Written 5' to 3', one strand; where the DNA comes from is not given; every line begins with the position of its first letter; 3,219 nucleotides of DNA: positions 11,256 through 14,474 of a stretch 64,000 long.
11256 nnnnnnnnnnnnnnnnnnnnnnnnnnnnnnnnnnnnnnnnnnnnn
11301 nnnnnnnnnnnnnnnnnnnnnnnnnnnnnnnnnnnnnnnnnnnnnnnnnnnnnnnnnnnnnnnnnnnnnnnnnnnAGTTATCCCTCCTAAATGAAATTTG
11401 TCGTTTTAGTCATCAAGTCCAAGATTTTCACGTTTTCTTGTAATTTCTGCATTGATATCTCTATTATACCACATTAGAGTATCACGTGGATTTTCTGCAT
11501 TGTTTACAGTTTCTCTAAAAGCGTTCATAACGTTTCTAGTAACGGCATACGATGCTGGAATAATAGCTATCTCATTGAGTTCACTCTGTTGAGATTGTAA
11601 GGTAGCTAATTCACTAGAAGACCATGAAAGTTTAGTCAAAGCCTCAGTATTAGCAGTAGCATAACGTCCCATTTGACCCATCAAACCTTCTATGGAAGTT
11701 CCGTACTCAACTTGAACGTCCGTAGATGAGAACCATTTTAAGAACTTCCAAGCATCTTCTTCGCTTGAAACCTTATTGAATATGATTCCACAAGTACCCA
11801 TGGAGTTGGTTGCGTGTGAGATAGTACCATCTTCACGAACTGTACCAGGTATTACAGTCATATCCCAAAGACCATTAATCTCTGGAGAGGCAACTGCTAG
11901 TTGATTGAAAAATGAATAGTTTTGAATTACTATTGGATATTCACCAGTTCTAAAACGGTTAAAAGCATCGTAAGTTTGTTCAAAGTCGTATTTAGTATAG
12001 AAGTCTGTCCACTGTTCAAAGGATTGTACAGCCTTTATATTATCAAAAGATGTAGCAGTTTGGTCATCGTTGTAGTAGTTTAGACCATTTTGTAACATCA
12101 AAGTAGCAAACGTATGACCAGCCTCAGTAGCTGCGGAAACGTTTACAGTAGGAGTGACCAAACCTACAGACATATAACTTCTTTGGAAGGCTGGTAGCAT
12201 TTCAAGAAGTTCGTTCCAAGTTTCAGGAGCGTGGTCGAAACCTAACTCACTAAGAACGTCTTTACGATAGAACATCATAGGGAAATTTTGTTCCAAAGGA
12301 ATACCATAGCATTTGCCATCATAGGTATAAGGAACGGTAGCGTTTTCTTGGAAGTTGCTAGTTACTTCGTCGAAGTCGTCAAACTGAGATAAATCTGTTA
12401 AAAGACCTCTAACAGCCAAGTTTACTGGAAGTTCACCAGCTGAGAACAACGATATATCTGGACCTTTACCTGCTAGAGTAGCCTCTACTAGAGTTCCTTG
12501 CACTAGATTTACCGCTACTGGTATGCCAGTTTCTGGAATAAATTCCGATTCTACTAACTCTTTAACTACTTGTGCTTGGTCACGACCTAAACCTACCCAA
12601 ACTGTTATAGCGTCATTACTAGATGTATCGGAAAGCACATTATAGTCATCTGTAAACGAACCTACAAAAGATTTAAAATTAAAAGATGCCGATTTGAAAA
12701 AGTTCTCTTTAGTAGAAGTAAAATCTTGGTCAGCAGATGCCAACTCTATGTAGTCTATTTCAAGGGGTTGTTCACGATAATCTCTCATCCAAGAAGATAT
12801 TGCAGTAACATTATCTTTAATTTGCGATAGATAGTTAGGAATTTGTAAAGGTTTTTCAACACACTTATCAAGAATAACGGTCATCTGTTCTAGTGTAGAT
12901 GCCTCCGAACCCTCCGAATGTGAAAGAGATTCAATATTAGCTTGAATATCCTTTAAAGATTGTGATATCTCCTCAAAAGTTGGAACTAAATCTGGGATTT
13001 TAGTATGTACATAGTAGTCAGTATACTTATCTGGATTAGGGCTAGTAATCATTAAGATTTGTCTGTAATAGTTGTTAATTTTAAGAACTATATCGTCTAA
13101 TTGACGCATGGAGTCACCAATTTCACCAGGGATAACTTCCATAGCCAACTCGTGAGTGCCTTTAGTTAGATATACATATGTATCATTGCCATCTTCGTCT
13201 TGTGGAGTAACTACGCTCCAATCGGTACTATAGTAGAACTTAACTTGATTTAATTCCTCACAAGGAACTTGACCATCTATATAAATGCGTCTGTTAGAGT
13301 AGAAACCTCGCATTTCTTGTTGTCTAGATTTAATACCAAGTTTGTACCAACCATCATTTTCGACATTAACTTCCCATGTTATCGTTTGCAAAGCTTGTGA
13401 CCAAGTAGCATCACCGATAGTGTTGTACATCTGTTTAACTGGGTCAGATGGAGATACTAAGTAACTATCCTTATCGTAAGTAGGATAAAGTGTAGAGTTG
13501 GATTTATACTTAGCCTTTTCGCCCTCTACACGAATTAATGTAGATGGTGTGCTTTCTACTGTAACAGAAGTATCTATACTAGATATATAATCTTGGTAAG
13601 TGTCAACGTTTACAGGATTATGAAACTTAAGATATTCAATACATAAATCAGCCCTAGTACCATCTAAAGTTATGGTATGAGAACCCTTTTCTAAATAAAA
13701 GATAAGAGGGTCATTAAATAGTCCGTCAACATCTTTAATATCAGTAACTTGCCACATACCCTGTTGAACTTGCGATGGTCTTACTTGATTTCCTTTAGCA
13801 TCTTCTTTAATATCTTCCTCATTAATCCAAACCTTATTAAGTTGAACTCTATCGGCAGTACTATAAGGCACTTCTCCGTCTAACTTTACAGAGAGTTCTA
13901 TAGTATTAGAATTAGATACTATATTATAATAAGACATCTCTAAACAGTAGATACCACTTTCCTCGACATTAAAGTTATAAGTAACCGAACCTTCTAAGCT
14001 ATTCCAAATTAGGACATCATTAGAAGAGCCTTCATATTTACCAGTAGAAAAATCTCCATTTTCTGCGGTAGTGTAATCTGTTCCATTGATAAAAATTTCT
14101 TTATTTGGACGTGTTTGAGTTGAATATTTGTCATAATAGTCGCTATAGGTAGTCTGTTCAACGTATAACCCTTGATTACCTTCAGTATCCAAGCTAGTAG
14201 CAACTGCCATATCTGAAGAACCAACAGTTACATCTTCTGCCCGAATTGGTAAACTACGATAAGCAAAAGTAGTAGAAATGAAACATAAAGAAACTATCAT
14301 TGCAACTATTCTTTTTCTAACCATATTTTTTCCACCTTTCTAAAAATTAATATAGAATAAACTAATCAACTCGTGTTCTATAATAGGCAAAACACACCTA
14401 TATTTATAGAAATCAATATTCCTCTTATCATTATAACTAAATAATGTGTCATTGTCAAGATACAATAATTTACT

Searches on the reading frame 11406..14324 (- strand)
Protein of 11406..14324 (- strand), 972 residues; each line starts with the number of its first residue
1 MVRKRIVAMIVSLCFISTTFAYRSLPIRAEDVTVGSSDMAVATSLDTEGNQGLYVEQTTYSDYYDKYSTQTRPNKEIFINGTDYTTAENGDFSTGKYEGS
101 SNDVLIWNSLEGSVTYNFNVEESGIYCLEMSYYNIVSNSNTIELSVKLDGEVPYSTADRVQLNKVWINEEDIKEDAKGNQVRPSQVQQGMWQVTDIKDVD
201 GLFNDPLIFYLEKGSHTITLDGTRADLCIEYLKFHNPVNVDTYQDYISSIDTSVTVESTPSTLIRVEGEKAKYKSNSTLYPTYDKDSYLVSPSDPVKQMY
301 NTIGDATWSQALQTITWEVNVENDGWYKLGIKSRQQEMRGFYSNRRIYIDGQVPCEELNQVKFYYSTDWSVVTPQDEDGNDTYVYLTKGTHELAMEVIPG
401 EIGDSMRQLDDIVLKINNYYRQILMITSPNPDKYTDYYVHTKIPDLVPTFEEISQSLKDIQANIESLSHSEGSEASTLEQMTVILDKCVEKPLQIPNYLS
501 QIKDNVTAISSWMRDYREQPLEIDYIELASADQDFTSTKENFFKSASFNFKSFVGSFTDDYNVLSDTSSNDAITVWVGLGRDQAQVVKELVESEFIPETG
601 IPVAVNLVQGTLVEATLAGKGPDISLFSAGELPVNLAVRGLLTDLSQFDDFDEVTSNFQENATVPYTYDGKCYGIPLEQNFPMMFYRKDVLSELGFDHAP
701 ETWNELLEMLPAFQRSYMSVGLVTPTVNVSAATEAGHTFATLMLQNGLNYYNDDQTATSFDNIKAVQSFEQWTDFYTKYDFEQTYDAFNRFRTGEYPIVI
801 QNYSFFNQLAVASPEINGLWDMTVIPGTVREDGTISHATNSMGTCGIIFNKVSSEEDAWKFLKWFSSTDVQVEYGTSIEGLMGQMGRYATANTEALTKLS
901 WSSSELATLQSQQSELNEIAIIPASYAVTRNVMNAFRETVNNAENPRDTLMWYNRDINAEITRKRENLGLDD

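Call 58: search_protein_families(library=pfam, proteins=[window:11406-14324:-], max_evalue=0.00001)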
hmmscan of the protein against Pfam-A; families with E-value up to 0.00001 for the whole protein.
window:11406-14324:- (972 aa): 2 families
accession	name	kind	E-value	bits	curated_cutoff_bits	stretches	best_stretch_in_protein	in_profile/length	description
PF13416.11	SBP_bac_8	-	5.1e-27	95.8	27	1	606-876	22-254/279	Bacterial extracellular solute-binding protein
PF01547.30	SBP_bac_1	-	2.2e-20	74.3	26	1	598-871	21-306/307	Bacterial extracellular solute-binding protein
